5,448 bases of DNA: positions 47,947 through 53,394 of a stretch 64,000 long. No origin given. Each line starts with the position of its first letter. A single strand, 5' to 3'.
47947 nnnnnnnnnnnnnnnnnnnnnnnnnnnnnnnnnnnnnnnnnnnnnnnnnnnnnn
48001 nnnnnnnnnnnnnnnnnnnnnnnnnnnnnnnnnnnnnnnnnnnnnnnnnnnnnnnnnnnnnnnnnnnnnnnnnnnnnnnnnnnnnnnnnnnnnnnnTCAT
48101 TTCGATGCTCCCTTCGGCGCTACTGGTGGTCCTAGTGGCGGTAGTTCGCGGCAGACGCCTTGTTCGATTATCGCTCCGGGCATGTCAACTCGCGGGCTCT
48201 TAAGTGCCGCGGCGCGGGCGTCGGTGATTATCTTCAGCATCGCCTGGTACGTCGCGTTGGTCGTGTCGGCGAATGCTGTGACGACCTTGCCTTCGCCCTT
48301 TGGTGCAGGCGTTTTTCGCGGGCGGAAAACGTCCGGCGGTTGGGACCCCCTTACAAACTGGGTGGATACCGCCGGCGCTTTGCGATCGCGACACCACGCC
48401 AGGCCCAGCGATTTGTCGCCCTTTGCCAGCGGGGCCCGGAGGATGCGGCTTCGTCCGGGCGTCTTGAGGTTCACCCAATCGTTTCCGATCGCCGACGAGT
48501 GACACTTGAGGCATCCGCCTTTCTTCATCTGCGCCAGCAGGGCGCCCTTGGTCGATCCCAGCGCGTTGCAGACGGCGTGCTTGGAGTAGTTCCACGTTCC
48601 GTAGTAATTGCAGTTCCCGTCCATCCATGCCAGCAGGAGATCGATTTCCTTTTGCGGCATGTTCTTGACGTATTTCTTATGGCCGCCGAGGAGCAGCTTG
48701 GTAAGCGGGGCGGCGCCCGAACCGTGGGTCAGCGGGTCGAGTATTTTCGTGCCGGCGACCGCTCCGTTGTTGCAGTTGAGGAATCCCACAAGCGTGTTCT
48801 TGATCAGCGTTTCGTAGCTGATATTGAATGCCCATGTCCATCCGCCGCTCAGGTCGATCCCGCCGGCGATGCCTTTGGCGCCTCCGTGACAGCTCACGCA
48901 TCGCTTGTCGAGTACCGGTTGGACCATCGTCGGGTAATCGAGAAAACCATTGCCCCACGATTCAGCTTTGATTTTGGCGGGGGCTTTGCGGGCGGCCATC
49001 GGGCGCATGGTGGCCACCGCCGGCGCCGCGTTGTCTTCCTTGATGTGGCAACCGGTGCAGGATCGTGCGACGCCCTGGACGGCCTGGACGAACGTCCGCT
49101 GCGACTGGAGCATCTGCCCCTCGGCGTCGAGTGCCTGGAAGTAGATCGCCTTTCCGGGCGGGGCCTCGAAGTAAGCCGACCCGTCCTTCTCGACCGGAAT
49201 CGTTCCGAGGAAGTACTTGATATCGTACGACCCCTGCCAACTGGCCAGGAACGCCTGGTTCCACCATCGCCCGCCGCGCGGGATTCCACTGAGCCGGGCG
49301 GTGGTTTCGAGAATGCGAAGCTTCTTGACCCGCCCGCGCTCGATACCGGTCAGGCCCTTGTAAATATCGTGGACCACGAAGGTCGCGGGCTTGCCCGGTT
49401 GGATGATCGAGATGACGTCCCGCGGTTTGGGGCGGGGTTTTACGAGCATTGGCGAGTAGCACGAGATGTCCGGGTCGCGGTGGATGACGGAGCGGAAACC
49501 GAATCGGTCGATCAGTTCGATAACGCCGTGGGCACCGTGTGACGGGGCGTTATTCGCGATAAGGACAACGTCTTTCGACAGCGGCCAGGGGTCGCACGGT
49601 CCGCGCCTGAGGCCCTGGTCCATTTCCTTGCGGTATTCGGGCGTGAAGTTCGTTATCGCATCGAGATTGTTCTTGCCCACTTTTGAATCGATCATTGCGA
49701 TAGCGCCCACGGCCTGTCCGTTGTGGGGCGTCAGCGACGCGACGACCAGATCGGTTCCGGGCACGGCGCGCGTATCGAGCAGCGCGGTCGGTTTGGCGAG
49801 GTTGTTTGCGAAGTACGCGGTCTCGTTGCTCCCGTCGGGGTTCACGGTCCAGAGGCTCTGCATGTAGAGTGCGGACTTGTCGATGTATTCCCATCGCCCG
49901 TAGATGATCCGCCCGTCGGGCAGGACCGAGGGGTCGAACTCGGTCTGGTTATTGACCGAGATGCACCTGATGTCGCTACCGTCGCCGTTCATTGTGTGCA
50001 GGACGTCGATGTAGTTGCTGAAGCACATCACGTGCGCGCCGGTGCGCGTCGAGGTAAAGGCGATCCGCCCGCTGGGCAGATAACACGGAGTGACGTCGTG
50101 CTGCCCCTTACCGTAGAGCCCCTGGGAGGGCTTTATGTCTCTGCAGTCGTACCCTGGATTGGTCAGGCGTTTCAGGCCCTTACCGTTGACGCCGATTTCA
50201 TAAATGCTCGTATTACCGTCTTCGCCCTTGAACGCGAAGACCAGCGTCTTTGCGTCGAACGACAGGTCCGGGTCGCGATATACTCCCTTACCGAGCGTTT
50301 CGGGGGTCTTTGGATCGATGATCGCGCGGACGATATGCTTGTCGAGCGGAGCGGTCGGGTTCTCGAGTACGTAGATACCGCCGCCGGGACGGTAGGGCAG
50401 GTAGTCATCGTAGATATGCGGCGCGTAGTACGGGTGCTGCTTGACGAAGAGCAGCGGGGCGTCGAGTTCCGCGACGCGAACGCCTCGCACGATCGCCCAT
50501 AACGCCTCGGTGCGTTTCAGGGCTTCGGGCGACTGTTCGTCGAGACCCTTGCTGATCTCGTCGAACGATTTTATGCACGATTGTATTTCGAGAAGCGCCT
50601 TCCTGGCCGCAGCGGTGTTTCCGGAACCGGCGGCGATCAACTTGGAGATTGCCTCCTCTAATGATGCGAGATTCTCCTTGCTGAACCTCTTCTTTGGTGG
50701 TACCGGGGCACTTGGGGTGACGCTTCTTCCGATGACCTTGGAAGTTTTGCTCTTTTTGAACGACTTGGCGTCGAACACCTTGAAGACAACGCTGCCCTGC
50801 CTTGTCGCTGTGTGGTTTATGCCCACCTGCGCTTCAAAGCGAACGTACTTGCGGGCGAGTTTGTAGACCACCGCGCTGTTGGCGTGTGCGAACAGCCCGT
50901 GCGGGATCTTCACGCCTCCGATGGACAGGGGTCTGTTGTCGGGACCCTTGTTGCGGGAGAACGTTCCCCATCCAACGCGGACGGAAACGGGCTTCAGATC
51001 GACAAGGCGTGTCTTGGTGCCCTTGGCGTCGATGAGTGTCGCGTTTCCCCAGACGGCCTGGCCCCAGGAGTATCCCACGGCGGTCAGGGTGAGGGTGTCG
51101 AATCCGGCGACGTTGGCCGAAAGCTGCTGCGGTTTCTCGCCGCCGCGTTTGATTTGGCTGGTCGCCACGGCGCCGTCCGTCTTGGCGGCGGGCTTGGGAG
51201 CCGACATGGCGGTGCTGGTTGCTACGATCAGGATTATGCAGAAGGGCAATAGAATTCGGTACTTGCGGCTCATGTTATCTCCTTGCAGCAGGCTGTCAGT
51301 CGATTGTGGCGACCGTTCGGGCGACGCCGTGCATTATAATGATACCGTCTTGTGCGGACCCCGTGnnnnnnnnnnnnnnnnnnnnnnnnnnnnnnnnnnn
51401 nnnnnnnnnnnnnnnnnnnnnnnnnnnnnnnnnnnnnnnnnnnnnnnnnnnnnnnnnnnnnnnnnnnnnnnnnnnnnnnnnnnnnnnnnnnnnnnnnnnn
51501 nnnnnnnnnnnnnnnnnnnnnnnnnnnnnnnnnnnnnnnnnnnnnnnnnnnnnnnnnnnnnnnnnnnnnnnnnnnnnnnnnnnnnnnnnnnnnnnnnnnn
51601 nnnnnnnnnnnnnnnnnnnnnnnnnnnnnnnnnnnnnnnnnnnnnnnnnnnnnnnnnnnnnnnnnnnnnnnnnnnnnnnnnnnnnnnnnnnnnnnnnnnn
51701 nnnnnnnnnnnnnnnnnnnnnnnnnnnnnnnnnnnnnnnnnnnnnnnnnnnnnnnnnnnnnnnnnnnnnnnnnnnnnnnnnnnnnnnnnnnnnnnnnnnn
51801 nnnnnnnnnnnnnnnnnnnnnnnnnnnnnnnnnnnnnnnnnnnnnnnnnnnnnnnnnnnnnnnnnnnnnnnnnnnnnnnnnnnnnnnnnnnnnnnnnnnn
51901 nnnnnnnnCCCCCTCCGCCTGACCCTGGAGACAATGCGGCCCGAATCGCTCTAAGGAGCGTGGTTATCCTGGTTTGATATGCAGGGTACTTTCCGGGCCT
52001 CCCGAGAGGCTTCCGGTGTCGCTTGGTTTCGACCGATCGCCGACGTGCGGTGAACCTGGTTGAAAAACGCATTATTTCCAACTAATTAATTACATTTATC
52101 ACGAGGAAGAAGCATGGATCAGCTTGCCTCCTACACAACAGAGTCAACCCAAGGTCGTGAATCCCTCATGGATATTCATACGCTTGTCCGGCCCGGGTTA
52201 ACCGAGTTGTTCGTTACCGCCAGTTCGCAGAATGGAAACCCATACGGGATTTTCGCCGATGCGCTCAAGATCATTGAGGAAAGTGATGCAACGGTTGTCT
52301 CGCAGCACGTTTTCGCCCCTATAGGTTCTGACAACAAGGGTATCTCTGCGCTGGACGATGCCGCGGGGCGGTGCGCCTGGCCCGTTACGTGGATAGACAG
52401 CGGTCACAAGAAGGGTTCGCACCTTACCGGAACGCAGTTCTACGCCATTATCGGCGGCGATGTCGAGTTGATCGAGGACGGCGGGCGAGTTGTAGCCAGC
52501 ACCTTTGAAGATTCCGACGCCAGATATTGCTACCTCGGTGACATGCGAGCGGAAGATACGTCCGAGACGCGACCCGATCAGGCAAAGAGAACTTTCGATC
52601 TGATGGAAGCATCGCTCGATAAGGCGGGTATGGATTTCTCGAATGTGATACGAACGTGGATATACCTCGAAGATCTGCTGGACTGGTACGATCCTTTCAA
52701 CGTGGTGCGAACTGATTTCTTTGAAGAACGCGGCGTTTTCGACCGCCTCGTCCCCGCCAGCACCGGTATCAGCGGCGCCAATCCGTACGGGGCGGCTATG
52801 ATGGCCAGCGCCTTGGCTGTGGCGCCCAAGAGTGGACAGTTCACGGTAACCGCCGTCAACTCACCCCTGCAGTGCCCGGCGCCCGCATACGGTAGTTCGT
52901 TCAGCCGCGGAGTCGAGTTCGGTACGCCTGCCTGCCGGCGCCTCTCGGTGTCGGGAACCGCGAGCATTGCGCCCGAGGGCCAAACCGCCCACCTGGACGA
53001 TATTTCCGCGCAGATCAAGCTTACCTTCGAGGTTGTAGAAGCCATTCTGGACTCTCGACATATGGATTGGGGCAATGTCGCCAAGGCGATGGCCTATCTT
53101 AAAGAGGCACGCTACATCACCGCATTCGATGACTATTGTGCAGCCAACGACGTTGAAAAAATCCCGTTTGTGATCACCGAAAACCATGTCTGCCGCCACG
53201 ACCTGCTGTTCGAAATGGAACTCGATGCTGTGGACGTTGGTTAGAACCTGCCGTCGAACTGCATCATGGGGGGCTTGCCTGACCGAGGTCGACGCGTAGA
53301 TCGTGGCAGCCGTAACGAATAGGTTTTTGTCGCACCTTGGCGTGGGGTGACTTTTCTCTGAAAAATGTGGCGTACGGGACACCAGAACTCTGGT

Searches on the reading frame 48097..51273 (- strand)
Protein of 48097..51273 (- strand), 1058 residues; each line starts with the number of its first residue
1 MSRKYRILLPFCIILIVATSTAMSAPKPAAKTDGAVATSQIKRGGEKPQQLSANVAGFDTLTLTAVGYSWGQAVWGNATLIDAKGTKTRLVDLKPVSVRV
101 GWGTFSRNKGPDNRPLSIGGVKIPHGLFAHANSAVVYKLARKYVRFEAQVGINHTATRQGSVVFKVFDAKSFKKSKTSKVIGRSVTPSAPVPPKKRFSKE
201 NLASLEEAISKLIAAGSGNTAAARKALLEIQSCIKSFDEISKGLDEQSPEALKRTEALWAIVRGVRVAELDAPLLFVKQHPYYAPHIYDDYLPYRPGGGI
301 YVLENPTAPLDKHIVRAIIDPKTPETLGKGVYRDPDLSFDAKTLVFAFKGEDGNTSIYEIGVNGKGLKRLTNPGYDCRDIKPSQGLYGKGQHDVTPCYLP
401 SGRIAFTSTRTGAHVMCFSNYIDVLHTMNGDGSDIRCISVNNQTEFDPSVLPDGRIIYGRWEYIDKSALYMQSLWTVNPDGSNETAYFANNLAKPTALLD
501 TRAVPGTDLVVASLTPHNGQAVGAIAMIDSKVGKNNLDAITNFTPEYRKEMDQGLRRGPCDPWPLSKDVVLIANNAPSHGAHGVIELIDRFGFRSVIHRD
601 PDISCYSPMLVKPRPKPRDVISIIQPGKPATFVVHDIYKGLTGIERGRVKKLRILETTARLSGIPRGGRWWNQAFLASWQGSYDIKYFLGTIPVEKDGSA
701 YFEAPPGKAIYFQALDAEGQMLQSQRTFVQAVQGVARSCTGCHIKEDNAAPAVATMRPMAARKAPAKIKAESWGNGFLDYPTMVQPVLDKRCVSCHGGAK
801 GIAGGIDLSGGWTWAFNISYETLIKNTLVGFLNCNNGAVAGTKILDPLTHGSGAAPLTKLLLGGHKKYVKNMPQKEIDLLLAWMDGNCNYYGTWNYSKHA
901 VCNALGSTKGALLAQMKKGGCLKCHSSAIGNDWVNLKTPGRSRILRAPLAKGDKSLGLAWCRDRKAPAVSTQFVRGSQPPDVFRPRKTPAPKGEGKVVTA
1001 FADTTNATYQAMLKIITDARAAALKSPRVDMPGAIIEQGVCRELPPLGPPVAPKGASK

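Call 7: search_protein_families(library=pfam, proteins=[window:48097-51273:-], max_evalue=0.001)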
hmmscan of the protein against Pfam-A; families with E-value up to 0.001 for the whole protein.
window:48097-51273:- (1058 aa): 3 families
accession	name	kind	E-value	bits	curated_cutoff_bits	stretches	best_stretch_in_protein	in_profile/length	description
PF08305.17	NPCBM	-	2e-22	80.1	23.9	1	88-178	3-94/137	NPCBM/NEW2 domain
PF18582.6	HZS_alpha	-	4.7e-19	69.2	26.6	1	647-743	1-97/98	Hydrazine synthase alpha subunit middle domain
PF14522.11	Cytochrome_C7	-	0.00087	19.5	24.8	0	735-801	12-53/67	Cytochrome c7 and related cytochrome c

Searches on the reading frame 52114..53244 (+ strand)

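Call 89: search_protein_families(library=pfam, proteins=[window:52114-53244:+], max_evalue=0.0001)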
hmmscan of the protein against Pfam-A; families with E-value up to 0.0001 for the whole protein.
window:52114-53244:+ (376 aa): 1 family
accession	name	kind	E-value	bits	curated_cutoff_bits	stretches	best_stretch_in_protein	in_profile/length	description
PF01042.26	Ribonuc_L-PSP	-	1.1e-13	51.7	27.3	2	153-206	41-93/121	Endoribonuclease L-PSP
